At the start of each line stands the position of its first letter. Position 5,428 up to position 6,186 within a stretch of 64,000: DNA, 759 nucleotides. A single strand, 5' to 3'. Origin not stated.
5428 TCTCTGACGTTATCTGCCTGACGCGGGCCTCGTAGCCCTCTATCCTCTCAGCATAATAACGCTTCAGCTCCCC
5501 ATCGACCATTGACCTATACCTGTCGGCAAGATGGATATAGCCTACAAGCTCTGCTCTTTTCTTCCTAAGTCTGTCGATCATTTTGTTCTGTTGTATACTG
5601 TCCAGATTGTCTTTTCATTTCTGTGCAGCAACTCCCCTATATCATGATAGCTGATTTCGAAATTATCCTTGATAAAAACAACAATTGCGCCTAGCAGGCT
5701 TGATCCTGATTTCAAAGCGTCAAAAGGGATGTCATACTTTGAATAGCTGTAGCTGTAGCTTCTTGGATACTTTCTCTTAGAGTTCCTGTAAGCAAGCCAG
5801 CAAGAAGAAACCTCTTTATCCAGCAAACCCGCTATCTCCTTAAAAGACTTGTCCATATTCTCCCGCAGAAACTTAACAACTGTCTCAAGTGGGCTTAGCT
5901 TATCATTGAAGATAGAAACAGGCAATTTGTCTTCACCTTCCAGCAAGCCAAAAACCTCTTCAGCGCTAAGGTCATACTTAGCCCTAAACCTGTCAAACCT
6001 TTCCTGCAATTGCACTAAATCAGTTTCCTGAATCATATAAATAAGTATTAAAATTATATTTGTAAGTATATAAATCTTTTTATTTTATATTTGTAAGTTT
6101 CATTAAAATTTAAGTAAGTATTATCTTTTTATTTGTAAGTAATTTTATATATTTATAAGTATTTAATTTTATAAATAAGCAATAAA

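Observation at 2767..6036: Three-gene operon: HTH regulator, hyper-N-glycosylated membrane protein, PGF-pre-PGF-like surface protein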

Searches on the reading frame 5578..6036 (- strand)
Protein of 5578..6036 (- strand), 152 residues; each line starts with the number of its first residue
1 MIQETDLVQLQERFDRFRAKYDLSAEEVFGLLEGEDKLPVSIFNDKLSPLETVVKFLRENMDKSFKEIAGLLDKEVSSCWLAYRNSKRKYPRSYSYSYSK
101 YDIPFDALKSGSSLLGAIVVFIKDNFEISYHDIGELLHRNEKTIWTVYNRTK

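Call 3: search_protein_families(library=pfam, proteins=[window:5578-6036:-], max_evalue=0.1)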
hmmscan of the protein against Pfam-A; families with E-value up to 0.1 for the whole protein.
window:5578-6036:- (152 aa): 2 families
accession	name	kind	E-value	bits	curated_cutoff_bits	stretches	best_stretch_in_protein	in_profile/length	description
PF08281.18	Sigma70_r4_2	-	0.0027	17.8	25.7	0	57-87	21-51/54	Sigma-70, region 4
PF13384.12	HTH_23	-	0.1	12.9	24.6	0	121-150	13-40/50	Homeodomain-like domain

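Call 4: search_protein_families(library=ncbifam, proteins=[window:5578-6036:-], max_evalue=0.1)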
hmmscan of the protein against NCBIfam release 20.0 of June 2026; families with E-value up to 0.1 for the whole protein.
window:5578-6036:- (152 aa): 3 families
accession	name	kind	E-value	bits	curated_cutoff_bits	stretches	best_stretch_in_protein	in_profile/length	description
TIGR02957.1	SigX4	subfamily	6.7e-06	25.5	323.25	1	45-89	107-151/281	RNA polymerase sigma-70 factor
NF007214.0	PRK09636.1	subfamily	1.9e-05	24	271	1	39-80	108-149/293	RNA polymerase sigma factor SigJ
NF007213.0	PRK09635.1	equivalog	0.039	13.1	317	1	34-93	106-165/290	RNA polymerase sigma factor SigI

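Call 14: list_cluster_members(proteins=[window:5578-6036:-, window:4112-5581:-, window:2767-4134:-, window:228-2774:+, window:6286-7362:-, window:8005-9669:+, window:11250-13007:-, window:59724-61688:-])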
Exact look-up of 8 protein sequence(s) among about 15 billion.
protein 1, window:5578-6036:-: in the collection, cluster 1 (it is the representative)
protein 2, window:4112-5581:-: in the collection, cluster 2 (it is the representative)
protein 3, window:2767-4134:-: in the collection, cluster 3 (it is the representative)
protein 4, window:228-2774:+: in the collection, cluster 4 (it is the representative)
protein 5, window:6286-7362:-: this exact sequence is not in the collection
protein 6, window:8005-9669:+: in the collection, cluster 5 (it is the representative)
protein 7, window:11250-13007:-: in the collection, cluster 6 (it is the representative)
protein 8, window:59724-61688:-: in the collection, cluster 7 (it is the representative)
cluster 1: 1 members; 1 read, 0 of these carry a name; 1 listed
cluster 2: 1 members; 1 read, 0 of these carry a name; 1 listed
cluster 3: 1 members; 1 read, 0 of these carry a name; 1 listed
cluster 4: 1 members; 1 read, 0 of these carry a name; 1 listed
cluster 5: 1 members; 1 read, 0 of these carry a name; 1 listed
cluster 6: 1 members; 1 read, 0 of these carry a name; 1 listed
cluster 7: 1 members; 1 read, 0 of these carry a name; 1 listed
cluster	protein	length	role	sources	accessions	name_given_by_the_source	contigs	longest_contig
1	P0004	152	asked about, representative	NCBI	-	-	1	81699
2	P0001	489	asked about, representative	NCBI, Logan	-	-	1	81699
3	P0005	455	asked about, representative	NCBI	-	-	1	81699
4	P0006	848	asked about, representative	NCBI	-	-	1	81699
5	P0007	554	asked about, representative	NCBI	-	-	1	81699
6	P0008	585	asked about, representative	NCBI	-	-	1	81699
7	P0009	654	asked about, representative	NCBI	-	-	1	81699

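Call 15: find_homologous_proteins(query=window:5578-6036:-)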
Query window:5578-6036:- (152 aa): 17 proteins with E <= 0.001 among 47 candidates.
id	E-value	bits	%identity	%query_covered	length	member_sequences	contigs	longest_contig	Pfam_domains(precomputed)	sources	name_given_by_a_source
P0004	5.8e-95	333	100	100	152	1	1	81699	-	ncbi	-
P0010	2.8e-46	175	56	98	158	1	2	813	-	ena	-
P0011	1.4e-40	157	50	99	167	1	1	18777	-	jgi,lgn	-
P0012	2.6e-35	139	42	99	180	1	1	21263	-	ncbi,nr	ncbi:hypothetical protein GOV06_04900 [Candidatus Woesearchaeota archaeon]|nr:hypothetical protein [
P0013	6.0e-33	132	43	99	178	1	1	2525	PF13384.13,PF20432.5,PF08299.18,PF08281.19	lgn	-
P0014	5.1e-28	116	41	97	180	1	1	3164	PF13384.13,PF08281.19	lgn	-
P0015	2.7e-25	107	39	91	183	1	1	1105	PF13384.13,PF08281.19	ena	-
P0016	6.7e-25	106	42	87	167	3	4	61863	-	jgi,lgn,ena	jgi:hypothetical protein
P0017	2.4e-24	104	42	77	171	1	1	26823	PF13384.13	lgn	-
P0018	9.1e-24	102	44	79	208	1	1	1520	PF08279.19,PF13384.13,PF13936.13,PF08281.19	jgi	jgi:DNA-directed RNA polymerase specialized sigma24 family protein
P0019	2.1e-23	101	44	79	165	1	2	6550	PF13412.13,PF08279.19,PF13384.13,PF08281.19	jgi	-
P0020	1.4e-22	98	37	98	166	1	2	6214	PF13921.13,PF13384.13,PF08281.19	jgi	-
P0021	1.6e-22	98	36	100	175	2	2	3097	-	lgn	-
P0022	3.0e-22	97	35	100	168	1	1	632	-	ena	-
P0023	2.5e-20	91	34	100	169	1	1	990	PF13384.13,PF08281.19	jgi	-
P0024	1.3e-19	89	34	99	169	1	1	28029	PF13921.13,PF13384.13,PF08281.19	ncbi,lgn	-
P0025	8.9e-15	73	38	76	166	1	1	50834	PF08279.19,PF13384.13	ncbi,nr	ncbi:hypothetical protein HZA96_00275 [Candidatus Woesearchaeota archaeon]|nr:hypothetical protein [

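Call 16: find_encoding_contigs(protein=P0011, flank=8000, max_places=2)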
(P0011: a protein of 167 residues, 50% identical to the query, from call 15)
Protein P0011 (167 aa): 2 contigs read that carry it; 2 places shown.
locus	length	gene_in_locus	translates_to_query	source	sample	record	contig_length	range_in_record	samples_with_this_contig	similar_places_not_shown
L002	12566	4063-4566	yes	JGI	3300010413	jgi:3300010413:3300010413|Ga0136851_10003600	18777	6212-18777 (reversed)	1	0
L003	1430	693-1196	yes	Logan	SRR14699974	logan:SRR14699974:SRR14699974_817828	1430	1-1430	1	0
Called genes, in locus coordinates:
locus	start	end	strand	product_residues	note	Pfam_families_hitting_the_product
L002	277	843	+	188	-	-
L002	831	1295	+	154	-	-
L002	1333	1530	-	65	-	PF13470:PIN_3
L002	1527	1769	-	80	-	PF13470:PIN_3 (weak)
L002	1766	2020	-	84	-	PF04014:MazE_antitoxin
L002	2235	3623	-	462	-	-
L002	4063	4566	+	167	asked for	-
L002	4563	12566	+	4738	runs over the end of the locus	?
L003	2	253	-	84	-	?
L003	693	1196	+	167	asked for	-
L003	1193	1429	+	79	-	?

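Call 17: find_encoding_contigs(protein=P0012, flank=8000, max_places=2)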
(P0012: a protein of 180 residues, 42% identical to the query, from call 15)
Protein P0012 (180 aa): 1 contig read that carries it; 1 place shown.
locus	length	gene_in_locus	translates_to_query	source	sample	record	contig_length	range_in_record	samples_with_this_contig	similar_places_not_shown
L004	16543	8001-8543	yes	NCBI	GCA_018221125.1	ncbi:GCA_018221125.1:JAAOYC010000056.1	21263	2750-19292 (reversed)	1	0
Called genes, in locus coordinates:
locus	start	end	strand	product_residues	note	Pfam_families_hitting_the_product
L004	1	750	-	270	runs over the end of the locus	PF00142:Fer4_NifH (faint), PF01656:CbiA, PF06564:CBP_BcsQ, PF10609:ParA, PF13614:AAA_31, PF13500:AAA_26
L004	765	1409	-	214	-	-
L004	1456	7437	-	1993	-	-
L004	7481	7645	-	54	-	-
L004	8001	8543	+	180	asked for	-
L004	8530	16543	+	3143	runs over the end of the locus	-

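Call 18: find_encoding_contigs(protein=P0016, flank=8000, max_places=2)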
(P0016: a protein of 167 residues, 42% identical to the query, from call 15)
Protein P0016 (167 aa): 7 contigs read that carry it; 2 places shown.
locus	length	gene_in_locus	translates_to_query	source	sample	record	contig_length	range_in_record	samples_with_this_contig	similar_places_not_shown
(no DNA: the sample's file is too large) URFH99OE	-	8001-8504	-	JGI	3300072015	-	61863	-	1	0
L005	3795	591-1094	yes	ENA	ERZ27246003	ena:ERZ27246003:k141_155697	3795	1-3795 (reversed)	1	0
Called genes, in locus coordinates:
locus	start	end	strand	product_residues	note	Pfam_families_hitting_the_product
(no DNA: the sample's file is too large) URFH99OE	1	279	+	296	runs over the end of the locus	PF13691:Lactamase_B_4 (weak), PF23023:Anti-Pycsar_Apyc1, PF00753:Lactamase_B, PF12706:Lactamase_B_2 (weak)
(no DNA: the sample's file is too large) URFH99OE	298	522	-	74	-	PF00125:Histone, PF15511:CENP-T_C (weak), PF00808:CBFD_NFYB_HMF, PF02291:TFIID-31kDa (faint), PF15630:CENP-S (weak)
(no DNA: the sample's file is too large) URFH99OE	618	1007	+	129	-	PF01870:Hjc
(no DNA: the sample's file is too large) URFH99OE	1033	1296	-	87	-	-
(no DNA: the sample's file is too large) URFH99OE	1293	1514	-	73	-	PF19029:DUF883_C (faint)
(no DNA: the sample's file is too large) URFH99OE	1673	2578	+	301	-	PF00480:ROK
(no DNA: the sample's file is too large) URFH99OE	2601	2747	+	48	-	-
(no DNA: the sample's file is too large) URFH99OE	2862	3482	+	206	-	PF00352:TBP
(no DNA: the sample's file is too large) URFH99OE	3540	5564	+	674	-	PF14551:MCM_N (faint), PF17207:MCM_OB, PF00493:MCM, PF07728:AAA_5 (weak), PF01078:Mg_chelatase, PF17855:MCM_lid, PF21120: (weak)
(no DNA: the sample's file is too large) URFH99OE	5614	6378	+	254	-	PF02673:BacA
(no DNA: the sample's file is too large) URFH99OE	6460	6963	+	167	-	-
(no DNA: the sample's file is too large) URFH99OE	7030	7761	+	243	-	-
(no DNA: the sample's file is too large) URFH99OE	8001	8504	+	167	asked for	-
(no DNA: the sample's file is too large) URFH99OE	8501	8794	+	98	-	?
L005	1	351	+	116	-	?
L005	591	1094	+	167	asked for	-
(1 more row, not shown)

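Call 20: find_encoding_contigs(protein=P0017, flank=10000, max_places=1)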
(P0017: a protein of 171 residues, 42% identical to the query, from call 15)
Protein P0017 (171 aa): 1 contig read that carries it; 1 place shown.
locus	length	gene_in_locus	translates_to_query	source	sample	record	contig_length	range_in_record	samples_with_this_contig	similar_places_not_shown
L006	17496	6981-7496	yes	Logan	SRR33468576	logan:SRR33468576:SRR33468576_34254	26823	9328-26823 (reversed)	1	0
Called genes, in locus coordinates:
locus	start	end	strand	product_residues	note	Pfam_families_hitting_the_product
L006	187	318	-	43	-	-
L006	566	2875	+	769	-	PF00672:HAMP, PF00015:MCPsignal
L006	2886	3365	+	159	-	PF01584:CheW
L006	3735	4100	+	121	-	PF00072:Response_reg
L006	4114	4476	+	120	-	PF00072:Response_reg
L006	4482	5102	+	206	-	PF13690:CheX (faint), PF04509:CheC (weak)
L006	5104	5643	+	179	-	PF24336:DUF7504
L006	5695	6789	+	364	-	PF13481:AAA_25, PF06745:ATPase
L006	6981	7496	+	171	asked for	PF13384:HTH_23 (faint)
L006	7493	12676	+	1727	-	PF12245:Big_3_2 (faint), PF19077:Big_13 (weak)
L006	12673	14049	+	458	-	-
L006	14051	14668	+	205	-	PF01789:PsbP (weak)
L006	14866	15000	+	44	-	-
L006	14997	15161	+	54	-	-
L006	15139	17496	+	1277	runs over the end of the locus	PF13715:CarbopepD_reg_2 (faint), PF01935:DUF87, PF05872:HerA_C (faint), PF10412:TrwB_AAD_bind (faint)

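Call 21: find_encoding_contigs(protein=P0024, flank=10000, max_places=1)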
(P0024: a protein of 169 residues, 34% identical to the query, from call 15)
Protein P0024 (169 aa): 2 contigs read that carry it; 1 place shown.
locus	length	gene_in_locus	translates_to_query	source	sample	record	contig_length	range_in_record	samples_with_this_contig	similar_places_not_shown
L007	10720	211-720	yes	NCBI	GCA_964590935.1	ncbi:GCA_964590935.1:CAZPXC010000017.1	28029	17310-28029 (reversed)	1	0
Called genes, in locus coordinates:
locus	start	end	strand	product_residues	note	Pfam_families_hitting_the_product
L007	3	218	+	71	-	?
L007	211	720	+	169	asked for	PF13921:Myb_DNA-bind_6 (faint), PF08281:Sigma70_r4_2 (faint), PF13384:HTH_23 (faint)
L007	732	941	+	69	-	-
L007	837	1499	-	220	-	-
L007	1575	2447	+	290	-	PF01944:SpoIIM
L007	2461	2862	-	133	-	PF13240:Zn_Ribbon_1 (faint)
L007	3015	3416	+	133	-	PF01873:eIF-5_eIF-2B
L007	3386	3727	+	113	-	PF04242:DUF424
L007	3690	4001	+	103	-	PF00708:Acylphosphatase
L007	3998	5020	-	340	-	PF00752:XPG_N, PF00867:XPG_I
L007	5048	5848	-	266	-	-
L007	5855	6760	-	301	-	-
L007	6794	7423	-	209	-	PF02778:tRNA_int_endo_N, PF01974:tRNA_int_endo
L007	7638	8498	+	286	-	PF00753:Lactamase_B, PF13691:Lactamase_B_4 (faint), PF23023:Anti-Pycsar_Apyc1, PF12706:Lactamase_B_2 (weak)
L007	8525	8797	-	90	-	PF00125:Histone, PF15511:CENP-T_C (weak), PF00808:CBFD_NFYB_HMF, PF15630:CENP-S (weak)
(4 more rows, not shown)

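Call 22: find_encoding_contigs(protein=P0025, flank=10000, max_places=1)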
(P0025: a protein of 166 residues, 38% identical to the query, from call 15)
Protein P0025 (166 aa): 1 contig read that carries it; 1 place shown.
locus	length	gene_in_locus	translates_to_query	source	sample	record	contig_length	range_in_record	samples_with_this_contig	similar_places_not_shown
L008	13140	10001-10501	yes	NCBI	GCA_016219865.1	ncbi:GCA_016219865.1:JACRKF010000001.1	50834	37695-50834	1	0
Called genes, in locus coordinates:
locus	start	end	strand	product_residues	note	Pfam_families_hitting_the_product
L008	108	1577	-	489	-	-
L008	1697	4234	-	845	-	PF13476:AAA_23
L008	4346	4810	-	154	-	PF01161:PBP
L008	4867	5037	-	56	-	-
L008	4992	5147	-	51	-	-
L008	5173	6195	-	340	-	PF01380:SIS (weak), PF10432:bact-PGI_C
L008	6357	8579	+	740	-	PF01751:Toprim, PF01131:Topoisom_bac, PF01396:Zn_ribbon_Top1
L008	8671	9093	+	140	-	-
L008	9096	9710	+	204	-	PF22600:MTPAP-like_central (faint), PF01909:NTP_transf_2, PF18765:Polbeta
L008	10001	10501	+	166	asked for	PF08279:HTH_11 (faint), PF13384:HTH_23 (faint)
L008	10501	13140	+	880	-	PF13385:Laminin_G_3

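Call 29: find_related_loci(query=A2, collection=genome_contigs, flank=10000)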
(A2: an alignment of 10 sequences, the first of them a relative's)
Query A2 (152 aa) in genome_contigs; peptide patterns used: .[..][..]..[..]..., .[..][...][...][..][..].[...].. (x = any residue, [..] = any of these).
230 stretches matched a pattern; 131 encode a relative of the query (tblastn E <= 1e-3); the best 80 are kept; 80 distinct loci.
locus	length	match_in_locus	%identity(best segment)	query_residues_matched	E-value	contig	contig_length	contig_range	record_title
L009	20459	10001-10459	42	2-152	4e-42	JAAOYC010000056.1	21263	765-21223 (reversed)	Candidatus Woesearchaeota archaeon isolate DPANNHV_H2.bin.19 k83_3027339, whole genome shotgun sequence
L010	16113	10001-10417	48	14-151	1e-40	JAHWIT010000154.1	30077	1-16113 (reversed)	MAG: Candidatus Woesearchaeota archaeon isolate YT3_932 k127_64154945, whole genome shotgun sequence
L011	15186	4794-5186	46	21-150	1e-38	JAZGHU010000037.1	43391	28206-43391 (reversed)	MAG: Candidatus Woesearchaeota archaeon isolate SCS6bin.8 SCS6bin.8_37, whole genome shotgun sequence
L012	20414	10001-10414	44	14-151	7e-38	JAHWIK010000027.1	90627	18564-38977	MAG: Candidatus Woesearchaeota archaeon isolate YT1_182 k127_52577951, whole genome shotgun sequence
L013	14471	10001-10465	43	7-152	7e-37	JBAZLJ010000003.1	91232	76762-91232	MAG: Candidatus Woesearchaeota archaeon isolate SO_2017_LW4_166 scaffold_764_c1_LW137-91_2017, whole genome shotgun sequ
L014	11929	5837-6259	42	14-152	6e-36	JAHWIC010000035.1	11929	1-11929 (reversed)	MAG: Candidatus Woesearchaeota archaeon isolate Yap2000.bin4.8 contig-145_7172, whole genome shotgun sequence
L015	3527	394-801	43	17-152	5e-35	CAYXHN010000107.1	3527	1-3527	MAG TPA_asm: uncultured Methanosarcinales archaeon isolate SRP141376_co2_415 genome assembly, contig: NODE_40497_length_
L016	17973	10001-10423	42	10-152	8e-34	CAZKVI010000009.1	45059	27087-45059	MAG TPA_asm: uncultured Methanosarcinales archaeon isolate SRP077602_co2_3 genome assembly, contig: NODE_1239_length_450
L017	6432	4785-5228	41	6-152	2e-33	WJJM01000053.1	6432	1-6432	MAG: Candidatus Woesearchaeota archaeon isolate Bin_028 k141_3374743, whole genome shotgun sequence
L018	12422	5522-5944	43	14-152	1e-31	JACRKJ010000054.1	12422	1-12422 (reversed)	MAG: Candidatus Woesearchaeota archaeon isolate NC_groundwater_1852_Pr3_B-0.1um_40_9 SR-2_scaffold_141_2665638, whole ge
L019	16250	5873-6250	43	26-151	1e-31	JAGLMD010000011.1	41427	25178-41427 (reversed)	MAG: Nanoarchaeota archaeon isolate RS_5_44 ROV157_5.bin.44.fa_11, whole genome shotgun sequence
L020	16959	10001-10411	43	20-152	4e-30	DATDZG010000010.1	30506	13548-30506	MAG TPA_asm: Candidatus Nanoarchaeia archaeon isolate SMAG_U8186 k141_2114063, whole genome shotgun sequence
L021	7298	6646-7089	41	6-151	1e-29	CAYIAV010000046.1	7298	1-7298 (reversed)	MAG TPA_asm: Candidatus Woesearchaeota archaeon isolate ERP119705_co1_735 genome assembly, contig: NODE_15990_length_729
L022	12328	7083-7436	47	35-150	8e-29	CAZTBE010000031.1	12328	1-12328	MAG TPA_asm: uncultured Methanosarcinales archaeon isolate binchicken_co48_555 genome assembly, contig: NODE_8432_length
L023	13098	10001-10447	38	14-152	2e-28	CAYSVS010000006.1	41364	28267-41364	MAG TPA_asm: uncultured Methanosarcinales archaeon isolate SRP141376_co4_88 genome assembly, contig: NODE_1663_length_41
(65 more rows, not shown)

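Call 34: predict_structure(alignment_id=A1)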
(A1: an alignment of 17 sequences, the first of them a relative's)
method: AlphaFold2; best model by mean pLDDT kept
length: 152 residues; sequences in the alignment: 17
mean_pLDDT: 91.0   pTM: 0.74
mean pLDDT of the five models: 91.0, 89.9, 89.1, 88.6, 88.4
residues with pLDDT >= 90: 105; 70-90: 36; 50-70: 11; < 50: 0
segments of 3 or more residues with pLDDT < 50: none
pLDDT, mean of each block of 10 residues (from residue 1): 81 87 74 76 97 97 96 96 98 90 91 93 96 97 97 90
secondary structure, 60 per line:
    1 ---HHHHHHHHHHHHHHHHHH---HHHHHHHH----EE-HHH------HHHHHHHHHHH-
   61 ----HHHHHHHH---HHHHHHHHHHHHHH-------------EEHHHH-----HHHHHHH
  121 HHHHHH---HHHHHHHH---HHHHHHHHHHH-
elements in order: H4-21 H25-32 H49-59 H65-72 H76-89 H105-108 H114-126 H130-137 H141-151

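Call 38: fold_search(model_id=the predicted structure, library=pdb)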
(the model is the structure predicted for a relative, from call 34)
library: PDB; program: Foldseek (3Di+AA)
matches with E <= 10: 609; with E <= 0.001: 0
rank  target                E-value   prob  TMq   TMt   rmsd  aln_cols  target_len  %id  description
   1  9n9q_C                9.3e-02  0.63  0.26  0.15  21.7       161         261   12  Cryo-EM structure of the RNA-guided transcription complex (released 2025-12-24)
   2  2lvs_MODEL_1_A        1.7e-01  0.63  0.26  0.34  10.1       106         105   19  NMR solution structure of a CRISPR repeat binding protein (released 2013-01-23)
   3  9a50_A                2.8e-01  0.41  0.25  0.15  24.0       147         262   11  Integrative model of RPSB-RPOC by crosslinking MS and deep learning (released 2024-09-18)
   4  6kon_F                3.0e-01  0.97  0.30  0.25   5.5        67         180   18  Mycobacterium tuberculosis initial transcription complex comprising sigma H and 5'-OH RNA of 5 nt (released 2020-03-11)
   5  5fgm                  3.2e-01  0.99  0.28  0.64   8.4        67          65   13  Streptomyces coelicolor SigR region 4 (released 2016-03-02)
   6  5zx2_F                5.0e-01  0.25  0.23  0.20  25.2       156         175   13  Mycobacterium tuberculosis RNA polymerase transcription initiation complex with ECF sigma factor sigma H and 7nt RNA (released 2019-03-20)
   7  6koo_F                5.5e-01  0.84  0.28  0.23  10.8        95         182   16  Mycobacterium tuberculosis initial transcription complex comprising sigma H and 5'-OH RNA of 7 nt (released 2020-03-11)
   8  6kop_F                5.5e-01  0.60  0.25  0.24  16.9        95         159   17  Mycobacterium tuberculosis initial transcription complex comprising sigma H and 5'-OH RNA of 9 nt (released 2020-03-11)
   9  6jcx_F                5.9e-01  0.90  0.28  0.23   5.6        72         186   19  Mycobacterium tuberculosis transcription initiation complex with ECF sigma factor sigma H and 6nt RNA (released 2019-05-29)
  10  2h27_A                6.2e-01  1.00  0.28  0.59   0.6        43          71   23  Crystal Structure of Escherichia coli SigmaE Region 4 Bound to its-35 Element DNA (released 2006-08-22)
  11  4u7b_A                6.2e-01  0.23  0.22  0.11  16.9       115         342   12  Crystal structure of a pre-cleavage Mos1 transpososome (released 2015-02-11)
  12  7zwd_M                6.9e-01  0.33  0.27  0.18  12.1       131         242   13  Structure of SNAPc containing Pol II pre-initiation complex bound to U5 snRNA promoter (CC) (released 2022-11-30)
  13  8x6g_H                6.9e-01  0.28  0.23  0.15  23.7       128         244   12  Cryo-EM structure of Staphylococcus aureus sigB-dependent RNAP-promoter open complex (released 2024-06-05)
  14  7qh5_B                7.3e-01  0.77  0.29  0.15  11.4        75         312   21  The crystal structure of the sigma factor SigG1 from Streptomyces tsukubaensis NRRL18488 (released 2022-12-21)
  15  2h27_D                7.7e-01  0.99  0.28  0.61   0.6        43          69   23  Crystal Structure of Escherichia coli SigmaE Region 4 Bound to its-35 Element DNA (released 2006-08-22)
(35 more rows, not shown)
